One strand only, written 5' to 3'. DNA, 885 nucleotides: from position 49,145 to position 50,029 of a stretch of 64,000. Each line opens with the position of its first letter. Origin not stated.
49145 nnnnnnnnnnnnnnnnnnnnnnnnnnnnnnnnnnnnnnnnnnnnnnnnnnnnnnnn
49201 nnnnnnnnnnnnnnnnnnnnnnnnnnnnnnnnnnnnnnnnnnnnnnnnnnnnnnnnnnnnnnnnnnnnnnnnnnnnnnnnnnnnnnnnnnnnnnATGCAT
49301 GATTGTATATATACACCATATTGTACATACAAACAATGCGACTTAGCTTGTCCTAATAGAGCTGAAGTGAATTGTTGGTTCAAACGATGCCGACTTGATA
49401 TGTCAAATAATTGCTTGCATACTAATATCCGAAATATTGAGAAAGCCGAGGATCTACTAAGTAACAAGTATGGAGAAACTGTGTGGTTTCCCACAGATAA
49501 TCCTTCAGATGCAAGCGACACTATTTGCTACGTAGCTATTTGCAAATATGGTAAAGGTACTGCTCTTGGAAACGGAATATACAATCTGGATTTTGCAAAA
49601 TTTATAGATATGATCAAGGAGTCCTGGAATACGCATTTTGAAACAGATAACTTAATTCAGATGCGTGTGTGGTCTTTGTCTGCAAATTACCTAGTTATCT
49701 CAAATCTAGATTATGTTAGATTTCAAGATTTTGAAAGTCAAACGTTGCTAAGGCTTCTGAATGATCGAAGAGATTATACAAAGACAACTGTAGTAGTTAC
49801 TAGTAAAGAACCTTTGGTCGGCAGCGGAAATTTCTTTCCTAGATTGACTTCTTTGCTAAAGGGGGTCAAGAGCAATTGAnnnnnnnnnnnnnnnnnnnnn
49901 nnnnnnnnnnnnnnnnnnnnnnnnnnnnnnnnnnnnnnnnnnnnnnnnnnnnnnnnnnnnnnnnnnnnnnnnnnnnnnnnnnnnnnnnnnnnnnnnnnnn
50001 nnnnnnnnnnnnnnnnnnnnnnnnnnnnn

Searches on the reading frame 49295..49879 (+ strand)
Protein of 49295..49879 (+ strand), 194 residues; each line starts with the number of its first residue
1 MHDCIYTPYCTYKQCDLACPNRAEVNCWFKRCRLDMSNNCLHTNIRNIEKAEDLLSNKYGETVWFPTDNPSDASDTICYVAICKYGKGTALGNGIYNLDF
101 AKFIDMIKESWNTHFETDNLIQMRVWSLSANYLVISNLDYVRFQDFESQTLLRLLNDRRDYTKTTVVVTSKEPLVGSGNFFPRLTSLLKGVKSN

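Call 8: search_protein_families(library=pfam, proteins=[window:49295-49879:+], max_evalue=0.01)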
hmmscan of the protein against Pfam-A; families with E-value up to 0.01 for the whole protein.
window:49295-49879:+ (194 aa): 0 families

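Call 35: search_protein_families(library=phrogs, proteins=[window:49295-49879:+], max_evalue=0.001)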
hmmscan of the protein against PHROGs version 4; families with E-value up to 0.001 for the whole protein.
window:49295-49879:+ (194 aa): 0 families

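Call 95: search_protein_families(library=ncbifam, proteins=[window:49295-49876:+], max_evalue=0.05)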
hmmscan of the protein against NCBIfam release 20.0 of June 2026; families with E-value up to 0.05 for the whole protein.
window:49295-49876:+ (194 aa): 1 family
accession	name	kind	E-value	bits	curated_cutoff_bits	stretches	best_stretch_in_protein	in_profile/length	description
NF038214.1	IS21_help_AAA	equivalog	0.021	14.5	200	1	100-174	123-194/232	IS21-like element helper ATPase IstB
